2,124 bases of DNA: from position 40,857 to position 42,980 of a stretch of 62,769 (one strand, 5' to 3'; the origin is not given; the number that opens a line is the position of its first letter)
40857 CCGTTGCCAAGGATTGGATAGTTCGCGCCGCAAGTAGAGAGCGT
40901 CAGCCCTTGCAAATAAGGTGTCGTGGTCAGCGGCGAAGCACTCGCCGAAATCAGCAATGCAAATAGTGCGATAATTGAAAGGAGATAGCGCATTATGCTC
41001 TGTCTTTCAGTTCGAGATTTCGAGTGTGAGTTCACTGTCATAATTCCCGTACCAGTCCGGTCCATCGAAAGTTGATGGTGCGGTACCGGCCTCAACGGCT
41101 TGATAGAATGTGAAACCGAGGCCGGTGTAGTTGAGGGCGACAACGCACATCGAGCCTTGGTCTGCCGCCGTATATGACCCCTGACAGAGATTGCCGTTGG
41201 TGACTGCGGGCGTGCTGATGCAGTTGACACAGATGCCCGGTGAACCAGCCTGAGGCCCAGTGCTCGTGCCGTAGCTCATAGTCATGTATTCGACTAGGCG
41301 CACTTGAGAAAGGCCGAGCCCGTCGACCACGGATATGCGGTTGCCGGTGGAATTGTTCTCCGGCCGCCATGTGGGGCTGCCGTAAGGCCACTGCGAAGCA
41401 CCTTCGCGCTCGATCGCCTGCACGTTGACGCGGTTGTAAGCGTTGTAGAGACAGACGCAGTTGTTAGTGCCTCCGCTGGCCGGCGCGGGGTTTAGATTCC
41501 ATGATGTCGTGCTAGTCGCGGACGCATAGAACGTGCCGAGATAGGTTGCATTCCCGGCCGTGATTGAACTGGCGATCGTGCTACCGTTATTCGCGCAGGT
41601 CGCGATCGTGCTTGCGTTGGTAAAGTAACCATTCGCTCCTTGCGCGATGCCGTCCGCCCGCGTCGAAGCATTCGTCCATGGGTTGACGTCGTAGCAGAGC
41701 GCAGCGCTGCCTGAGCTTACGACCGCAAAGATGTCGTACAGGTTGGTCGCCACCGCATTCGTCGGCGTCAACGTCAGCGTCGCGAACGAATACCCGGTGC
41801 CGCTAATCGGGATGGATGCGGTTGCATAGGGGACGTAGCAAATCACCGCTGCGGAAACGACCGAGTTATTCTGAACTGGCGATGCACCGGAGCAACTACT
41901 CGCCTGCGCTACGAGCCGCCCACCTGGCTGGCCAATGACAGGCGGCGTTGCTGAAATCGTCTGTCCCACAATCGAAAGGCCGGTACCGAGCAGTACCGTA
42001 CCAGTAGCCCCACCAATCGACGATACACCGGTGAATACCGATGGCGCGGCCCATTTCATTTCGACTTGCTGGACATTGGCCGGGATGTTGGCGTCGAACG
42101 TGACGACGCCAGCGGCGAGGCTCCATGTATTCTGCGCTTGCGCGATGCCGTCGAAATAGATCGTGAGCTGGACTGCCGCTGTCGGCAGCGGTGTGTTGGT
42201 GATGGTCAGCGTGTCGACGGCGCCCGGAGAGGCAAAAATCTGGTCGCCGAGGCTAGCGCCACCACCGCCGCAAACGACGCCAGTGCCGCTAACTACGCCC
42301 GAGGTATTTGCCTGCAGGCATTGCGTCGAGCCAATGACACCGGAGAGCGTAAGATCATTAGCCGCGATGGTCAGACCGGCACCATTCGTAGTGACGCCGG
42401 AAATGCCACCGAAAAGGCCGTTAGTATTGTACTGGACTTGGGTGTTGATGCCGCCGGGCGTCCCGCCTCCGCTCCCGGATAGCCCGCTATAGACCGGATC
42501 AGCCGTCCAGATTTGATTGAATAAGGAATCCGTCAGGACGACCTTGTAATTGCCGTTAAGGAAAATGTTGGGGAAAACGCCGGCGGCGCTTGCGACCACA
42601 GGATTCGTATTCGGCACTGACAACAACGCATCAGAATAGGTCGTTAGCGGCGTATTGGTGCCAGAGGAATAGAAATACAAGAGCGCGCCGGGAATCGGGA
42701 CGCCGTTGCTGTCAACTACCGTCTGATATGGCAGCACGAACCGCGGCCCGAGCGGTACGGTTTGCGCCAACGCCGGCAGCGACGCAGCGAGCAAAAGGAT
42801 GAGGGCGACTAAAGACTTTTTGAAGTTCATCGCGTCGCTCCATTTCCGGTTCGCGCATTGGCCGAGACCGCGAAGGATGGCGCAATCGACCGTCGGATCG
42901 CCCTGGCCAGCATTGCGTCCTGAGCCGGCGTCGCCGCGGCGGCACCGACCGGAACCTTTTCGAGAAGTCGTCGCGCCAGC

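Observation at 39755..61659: Five large fibre-like late proteins carry Sec signal peptides and paired cysteines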

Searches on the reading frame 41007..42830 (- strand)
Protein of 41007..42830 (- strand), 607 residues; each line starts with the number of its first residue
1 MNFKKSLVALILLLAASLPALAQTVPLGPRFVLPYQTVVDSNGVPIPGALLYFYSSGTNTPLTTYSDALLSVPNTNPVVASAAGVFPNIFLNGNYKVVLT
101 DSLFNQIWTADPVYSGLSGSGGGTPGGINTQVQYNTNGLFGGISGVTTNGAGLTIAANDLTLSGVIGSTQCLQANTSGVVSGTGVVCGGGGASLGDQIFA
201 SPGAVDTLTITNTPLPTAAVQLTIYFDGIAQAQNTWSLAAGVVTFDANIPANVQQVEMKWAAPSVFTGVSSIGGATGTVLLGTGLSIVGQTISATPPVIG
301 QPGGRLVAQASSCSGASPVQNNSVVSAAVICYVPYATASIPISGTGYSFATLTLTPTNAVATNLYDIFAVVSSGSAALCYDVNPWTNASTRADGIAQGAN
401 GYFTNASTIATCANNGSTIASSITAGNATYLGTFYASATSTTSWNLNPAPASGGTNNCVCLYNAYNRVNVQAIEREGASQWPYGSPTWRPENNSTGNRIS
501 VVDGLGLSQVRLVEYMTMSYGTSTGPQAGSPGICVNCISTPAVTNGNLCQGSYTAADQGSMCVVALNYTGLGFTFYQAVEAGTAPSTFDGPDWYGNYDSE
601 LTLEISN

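Call 5: search_protein_families(library=pfam, proteins=[window:41007-42830:-], max_evalue=0.1)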
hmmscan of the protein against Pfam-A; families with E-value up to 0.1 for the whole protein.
window:41007-42830:- (607 aa): 1 family
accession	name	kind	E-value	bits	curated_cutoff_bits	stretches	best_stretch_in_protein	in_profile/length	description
PF17789.7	MG4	-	0.039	14.6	24.7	0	204-259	19-72/95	Macroglobulin domain MG4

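Call 6: search_protein_families(library=phrogs, proteins=[window:41007-42830:-], max_evalue=0.01)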
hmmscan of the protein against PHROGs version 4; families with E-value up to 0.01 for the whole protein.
window:41007-42830:- (607 aa): 1 family
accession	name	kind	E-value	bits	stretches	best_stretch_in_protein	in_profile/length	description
phrog_26190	-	unknown function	2.3e-11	44.5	1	31-123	6-97/260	-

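Call 10: search_dna_similar(query=window:41007-42830:-, collection=phages, mode=protein, max_rows=25)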
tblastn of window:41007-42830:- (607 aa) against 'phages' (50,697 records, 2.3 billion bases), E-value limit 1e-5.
Records with a match: 30; places in all: 31; records where one place covers at least 80% of the query: 0.
Best place of each record, by identity: <60% 30.
By first word of the organism name: Vibrio 16; Pseudanabaena 3; Caudoviricetes 3; Rhodoferax 2; Shewanella 2; Thalassomonas 2; Bacteriophage 1; Pseudoalteromonas 1.
By host as written in the record: Vibrio crassostreae 10; - 5; Pseudanabaena sp. 3; Rhodoferax sp. IMCC26218 2; Vibrio tasmaniensis 2; Shewanella inventionis KX27 2; Thalassomonas loyana LMG 22536 2; Vibrio alginolyticus 1; and 3 more.
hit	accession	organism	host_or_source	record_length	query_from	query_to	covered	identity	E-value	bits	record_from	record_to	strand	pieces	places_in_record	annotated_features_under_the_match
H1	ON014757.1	Pseudanabaena phage Pam5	Pseudanabaena sp.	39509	303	580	46%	33.4%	5e-18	95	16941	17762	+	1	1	tail spike protein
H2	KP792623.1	Rhodoferax phage P26218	Rhodoferax sp. IMCC26218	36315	36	111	13%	52.6%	9e-11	71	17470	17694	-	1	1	hypothetical protein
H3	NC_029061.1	Rhodoferax phage P26218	Rhodoferax sp. IMCC26218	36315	36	111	13%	52.6%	9e-11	71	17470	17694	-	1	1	hypothetical protein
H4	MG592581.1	Vibrio phage 1.211.A._10N.222.52.F11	Vibrio tasmaniensis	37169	27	113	14%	44.8%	8e-12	75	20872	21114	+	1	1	SGNH hydrolase-type esterase domain protein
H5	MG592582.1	Vibrio phage 1.211.B._10N.222.52.F11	Vibrio tasmaniensis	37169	27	113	14%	44.8%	8e-12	75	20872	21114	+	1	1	SGNH hydrolase-type esterase domain protein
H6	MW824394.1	Vibrio phage 41E34.2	Vibrio crassostreae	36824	27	113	14%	44.8%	1e-11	74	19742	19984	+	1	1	hypothetical protein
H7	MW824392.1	Vibrio phage 34E29.1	Vibrio crassostreae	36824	27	113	14%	44.8%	1e-11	74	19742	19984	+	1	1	none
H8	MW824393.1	Vibrio phage 36E38.1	Vibrio crassostreae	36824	27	113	14%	44.8%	1e-11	74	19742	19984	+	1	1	none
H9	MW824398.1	Vibrio phage 44E38.1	Vibrio crassostreae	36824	27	113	14%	44.8%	1e-11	74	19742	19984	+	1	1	none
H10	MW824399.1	Vibrio phage 44E38.2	Vibrio crassostreae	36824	27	113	14%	44.8%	1e-11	74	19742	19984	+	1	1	none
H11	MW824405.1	Vibrio phage 75E35.1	Vibrio crassostreae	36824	27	113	14%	44.8%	1e-11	74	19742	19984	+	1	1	none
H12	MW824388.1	Vibrio phage 24E30.2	Vibrio crassostreae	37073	27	113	14%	44.8%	1e-11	74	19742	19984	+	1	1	none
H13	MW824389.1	Vibrio phage 24E35.2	Vibrio crassostreae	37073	27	113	14%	44.8%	1e-11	74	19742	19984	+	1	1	none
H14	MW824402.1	Vibrio phage 64E30.1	Vibrio crassostreae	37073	27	113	14%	44.8%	1e-11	74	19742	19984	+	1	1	none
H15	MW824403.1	Vibrio phage 66E30.1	Vibrio crassostreae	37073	27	113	14%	44.8%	1e-11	74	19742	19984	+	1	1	none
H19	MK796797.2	Shewanella phage X14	Shewanella inventionis KX27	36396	27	113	14%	42.5%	3e-10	70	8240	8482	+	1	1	tailspike protein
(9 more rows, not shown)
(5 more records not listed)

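Call 12: get_annotated_region(hit=H19, flank=3000)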
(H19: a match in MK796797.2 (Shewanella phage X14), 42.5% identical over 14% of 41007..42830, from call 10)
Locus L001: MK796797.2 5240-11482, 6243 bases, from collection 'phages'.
description: Shewanella phage X14, complete genome.
organism: Shewanella phage X14 (NCBI taxid 2576871)
taxonomy: Viruses; Duplodnaviria; Heunggongvirae; Uroviricota; Caudoviricetes; Bocovirus; Bocovirus X14
host: Shewanella inventionis KX27; source: -; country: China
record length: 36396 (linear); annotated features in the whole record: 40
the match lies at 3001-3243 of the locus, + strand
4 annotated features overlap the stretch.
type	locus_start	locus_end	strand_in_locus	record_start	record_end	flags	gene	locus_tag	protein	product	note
CDS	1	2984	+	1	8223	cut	-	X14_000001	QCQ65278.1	DNA methylase subunit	-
CDS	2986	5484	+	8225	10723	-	-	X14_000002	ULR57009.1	tailspike protein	-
CDS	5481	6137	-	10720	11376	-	-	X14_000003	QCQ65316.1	NinG protein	Bacteriophage Lambda NinG protein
CDS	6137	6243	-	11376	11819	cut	-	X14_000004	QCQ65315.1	hypothetical protein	-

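Call 13: get_annotated_region(hit=H2, flank=3000)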
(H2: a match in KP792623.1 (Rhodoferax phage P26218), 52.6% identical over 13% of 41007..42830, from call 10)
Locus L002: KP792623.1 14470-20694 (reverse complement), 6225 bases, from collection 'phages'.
description: Rhodoferax phage P26218, complete genome.
organism: Rhodoferax phage P26218 (NCBI taxid 1636270)
taxonomy: Viruses; Duplodnaviria; Heunggongvirae; Uroviricota; Caudoviricetes
host: Rhodoferax sp. IMCC26218; source: -; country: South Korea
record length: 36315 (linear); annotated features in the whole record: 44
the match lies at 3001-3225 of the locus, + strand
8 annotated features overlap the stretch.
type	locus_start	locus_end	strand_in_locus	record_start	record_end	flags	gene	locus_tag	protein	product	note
CDS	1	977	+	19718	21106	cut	-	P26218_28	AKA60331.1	hypothetical protein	-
CDS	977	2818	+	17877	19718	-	-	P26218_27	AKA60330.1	hypothetical protein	-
CDS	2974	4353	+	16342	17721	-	-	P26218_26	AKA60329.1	hypothetical protein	-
CDS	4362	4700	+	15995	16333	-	-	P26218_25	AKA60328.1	hypothetical protein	-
CDS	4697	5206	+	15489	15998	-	-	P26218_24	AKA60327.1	hypothetical protein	-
CDS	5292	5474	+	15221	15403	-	-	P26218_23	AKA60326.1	hypothetical protein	-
CDS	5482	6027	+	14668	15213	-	-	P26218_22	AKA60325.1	hypothetical protein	contains both glycosyl hydrolase 108 and predicted peptidoglycan protein domains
CDS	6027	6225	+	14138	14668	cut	-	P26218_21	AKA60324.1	hypothetical protein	-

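Call 14: get_annotated_region(hit=H4, flank=3000)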
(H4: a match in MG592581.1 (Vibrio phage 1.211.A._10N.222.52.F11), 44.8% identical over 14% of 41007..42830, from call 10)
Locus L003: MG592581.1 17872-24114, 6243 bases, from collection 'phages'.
description: Vibrio phage 1.211.A._10N.222.52.F11, partial genome.
organism: Vibrio phage 1.211.A._10N.222.52.F11 (NCBI taxid 1881452)
taxonomy: Viruses; Duplodnaviria; Heunggongvirae; Uroviricota; Caudoviricetes
host: Vibrio tasmaniensis; source: iron chloride precipitation of 0.2um-filtered seawater, resuspended in oxalate solution; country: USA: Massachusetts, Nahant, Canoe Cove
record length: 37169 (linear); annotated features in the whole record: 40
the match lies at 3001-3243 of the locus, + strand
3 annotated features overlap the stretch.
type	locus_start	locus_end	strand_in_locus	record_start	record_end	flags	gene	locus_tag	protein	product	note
CDS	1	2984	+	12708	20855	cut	-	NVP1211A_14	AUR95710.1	N-6 adenine-specific DNA methylase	NVP1211A_14; InterPro:IPR002052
CDS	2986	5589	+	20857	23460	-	-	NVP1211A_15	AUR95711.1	SGNH hydrolase-type esterase domain protein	NVP1211A_15; InterPro:IPR013830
CDS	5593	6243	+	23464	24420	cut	-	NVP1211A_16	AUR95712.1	SGNH hydrolase-type esterase domain protein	NVP1211A_16; InterPro:IPR013830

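Call 47: find_related_loci(query=window:41007-42830:-, collection=viral_contigs, flank=6000)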
Query window:41007-42830:- (607 aa) in viral_contigs; peptide patterns used: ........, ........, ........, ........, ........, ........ (x = any residue, [..] = any of these).
11 stretches matched a pattern, but none encodes a relative of the query by tblastn (E <= 1e-3).

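Call 48: find_homologous_proteins(query=window:41007-42830:-, max_evalue=0.001)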
Query window:41007-42830:- (607 aa): 80 proteins with E <= 0.001 among 8000 candidates.
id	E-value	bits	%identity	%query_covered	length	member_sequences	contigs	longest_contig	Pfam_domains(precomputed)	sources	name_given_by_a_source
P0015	0.0e+0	1283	98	100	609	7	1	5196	-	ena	-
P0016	4.7e-118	413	66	54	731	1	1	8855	-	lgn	-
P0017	5.7e-105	370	57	51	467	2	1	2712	-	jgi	-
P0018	2.6e-95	338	54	51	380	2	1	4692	-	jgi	jgi:hypothetical protein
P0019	2.2e-65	240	32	51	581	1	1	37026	-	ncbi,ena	-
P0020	9.3e-63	231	72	18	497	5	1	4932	-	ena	-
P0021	1.5e-56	210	38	51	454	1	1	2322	-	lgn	-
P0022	2.9e-55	206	40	79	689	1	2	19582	-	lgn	-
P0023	5.7e-48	182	79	18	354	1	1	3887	-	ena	-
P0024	2.8e-47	180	79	19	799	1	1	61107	-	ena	-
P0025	6.0e-47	179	76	20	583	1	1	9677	-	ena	-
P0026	4.1e-45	173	63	23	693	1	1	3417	-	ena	-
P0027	5.9e-44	169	77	18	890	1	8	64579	-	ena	-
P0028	1.4e-43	168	77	19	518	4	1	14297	-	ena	-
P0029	4.2e-43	166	77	15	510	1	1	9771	-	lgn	-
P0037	4.9e-41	159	74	19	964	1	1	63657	-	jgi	jgi:hypothetical protein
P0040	5.4e-40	156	73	15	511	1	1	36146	-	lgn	-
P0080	1.3e-8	52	43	15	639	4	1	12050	PF12708.13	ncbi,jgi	jgi:hypothetical protein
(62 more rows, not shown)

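Call 50: list_cluster_members(proteins=[P0019, P0080, P0015])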
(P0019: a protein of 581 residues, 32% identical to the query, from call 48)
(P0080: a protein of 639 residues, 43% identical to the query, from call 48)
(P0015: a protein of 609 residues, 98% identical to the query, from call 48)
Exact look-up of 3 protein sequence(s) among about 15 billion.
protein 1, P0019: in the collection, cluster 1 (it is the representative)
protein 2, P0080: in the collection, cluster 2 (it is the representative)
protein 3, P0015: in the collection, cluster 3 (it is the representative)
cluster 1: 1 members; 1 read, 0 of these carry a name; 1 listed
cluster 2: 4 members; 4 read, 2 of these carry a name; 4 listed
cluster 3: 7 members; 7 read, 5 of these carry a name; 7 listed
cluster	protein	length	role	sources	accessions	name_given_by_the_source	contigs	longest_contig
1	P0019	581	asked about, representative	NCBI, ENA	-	-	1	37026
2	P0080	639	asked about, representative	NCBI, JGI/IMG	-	hypothetical protein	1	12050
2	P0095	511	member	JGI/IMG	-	hypothetical protein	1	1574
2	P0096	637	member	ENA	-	-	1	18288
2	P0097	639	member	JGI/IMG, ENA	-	-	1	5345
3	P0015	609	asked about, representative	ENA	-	-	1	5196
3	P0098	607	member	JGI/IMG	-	hypothetical protein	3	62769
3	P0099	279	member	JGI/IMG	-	hypothetical protein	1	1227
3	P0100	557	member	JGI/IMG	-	hypothetical protein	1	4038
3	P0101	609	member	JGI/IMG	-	hypothetical protein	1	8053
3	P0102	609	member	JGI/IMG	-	hypothetical protein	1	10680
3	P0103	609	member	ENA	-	-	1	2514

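Call 51: find_encoding_contigs(protein=P0019, flank=10000, max_places=2)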
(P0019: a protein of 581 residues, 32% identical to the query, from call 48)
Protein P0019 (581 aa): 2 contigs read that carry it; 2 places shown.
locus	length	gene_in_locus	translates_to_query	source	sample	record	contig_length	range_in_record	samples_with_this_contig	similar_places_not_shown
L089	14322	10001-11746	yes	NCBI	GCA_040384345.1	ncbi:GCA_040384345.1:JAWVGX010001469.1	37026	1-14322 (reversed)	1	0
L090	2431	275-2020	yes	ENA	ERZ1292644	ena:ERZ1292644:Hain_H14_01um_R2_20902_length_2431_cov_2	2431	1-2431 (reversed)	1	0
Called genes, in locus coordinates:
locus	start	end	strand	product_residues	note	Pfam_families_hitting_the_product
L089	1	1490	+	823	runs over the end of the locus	PF11134:Phage_stabilise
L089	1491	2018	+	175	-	-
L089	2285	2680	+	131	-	-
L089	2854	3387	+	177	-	-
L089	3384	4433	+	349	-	-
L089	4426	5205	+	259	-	-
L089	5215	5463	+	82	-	-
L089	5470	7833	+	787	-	-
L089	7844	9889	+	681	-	-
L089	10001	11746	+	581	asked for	-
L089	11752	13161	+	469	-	-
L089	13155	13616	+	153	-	-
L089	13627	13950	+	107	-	-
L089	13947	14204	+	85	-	-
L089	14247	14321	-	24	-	?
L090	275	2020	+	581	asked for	-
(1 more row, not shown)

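Call 52: find_encoding_contigs(protein=P0027, flank=10000, max_places=1)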
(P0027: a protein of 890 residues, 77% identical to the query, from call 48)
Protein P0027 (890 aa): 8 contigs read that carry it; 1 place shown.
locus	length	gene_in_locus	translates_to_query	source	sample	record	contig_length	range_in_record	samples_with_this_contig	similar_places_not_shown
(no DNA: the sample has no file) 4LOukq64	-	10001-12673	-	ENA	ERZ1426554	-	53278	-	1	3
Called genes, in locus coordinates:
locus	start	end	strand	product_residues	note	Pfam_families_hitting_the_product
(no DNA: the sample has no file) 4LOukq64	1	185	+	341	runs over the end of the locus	PF24175:SU10_adaptor (weak)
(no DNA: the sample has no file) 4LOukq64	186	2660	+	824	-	PF11134:Phage_stabilise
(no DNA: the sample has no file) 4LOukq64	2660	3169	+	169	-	-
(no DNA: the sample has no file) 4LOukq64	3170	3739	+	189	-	-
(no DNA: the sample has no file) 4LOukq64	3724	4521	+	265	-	-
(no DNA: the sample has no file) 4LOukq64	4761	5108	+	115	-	-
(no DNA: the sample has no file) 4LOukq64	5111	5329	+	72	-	-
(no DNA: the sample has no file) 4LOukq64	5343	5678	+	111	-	-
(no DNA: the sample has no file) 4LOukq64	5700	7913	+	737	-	-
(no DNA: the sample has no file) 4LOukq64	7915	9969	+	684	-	-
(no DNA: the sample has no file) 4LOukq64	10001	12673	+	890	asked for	-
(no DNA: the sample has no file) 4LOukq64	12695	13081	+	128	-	-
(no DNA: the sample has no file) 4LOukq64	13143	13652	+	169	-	PF00959:Phage_lysozyme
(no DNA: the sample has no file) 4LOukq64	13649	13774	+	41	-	-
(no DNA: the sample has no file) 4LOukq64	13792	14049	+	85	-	-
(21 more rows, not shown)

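Call 106: search_protein_families(library=ncbifam, proteins=[window:41007-42830:-], max_evalue=0.01)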
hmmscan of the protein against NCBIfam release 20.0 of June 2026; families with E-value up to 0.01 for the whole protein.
window:41007-42830:- (607 aa): 0 families

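Call 107: search_solved_structures(query=window:41007-42830:-, max_evalue=0.01)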
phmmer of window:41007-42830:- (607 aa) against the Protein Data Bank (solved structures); distinct sequences matched with E-value up to 0.01: 7.
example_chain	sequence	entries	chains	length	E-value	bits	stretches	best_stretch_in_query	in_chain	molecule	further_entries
9vyg_m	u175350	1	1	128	2.3e-15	59.4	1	30-117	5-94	Tail spike protein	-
9vyg_o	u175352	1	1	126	2.4e-15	59.3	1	30-117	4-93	Tail spike protein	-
9vyg_n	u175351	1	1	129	2.5e-15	59.3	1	30-117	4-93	Tail spike protein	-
9vyh_m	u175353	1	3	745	1e-13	54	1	30-117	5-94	Tail spike protein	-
7eeq_A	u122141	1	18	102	3.7e-13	52.1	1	38-119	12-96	Tailspike head-binding domain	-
6yqy_A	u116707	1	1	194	0.0018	20.1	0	469-508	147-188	de novo designed TIM barrel sTIM11noCys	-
7a8s_A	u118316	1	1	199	0.0048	18.7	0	470-508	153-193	sTIM11_h3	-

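Call 114: find_encoding_contigs(protein=P0040, flank=10000, max_places=1)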
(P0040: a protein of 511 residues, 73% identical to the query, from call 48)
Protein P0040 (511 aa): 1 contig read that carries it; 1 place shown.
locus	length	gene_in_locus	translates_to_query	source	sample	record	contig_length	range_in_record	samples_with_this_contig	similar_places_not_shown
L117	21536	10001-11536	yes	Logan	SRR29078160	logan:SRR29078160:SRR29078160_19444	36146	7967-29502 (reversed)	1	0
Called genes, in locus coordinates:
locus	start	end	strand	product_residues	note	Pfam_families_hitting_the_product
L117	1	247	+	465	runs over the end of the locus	-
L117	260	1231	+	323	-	-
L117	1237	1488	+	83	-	-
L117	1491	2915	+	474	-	PF11134:Phage_stabilise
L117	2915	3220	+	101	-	-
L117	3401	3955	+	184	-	-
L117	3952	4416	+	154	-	-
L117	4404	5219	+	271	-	-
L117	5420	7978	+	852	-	-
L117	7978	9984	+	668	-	-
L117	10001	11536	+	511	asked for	-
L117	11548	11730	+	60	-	-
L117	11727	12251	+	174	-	PF13392:HNH_3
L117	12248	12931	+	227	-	-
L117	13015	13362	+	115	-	-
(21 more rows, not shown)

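Call 115: find_encoding_contigs(protein=P0037, flank=10000, max_places=1)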
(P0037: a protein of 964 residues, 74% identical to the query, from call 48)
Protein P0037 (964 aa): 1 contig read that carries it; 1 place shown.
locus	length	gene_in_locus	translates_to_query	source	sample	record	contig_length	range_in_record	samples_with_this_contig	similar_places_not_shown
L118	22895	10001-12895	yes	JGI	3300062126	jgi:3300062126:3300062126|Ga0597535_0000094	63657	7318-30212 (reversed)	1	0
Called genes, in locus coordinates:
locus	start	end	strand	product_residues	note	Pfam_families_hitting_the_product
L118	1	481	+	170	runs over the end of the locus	-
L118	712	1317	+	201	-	-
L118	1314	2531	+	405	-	PF04932:Wzy_C (weak)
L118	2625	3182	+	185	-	-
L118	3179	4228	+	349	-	-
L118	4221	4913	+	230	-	-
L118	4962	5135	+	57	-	-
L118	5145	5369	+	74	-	-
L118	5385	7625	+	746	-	-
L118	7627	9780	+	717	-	-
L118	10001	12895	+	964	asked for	-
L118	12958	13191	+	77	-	-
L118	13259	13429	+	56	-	-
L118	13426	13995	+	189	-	PF05838:Glyco_hydro_108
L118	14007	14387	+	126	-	-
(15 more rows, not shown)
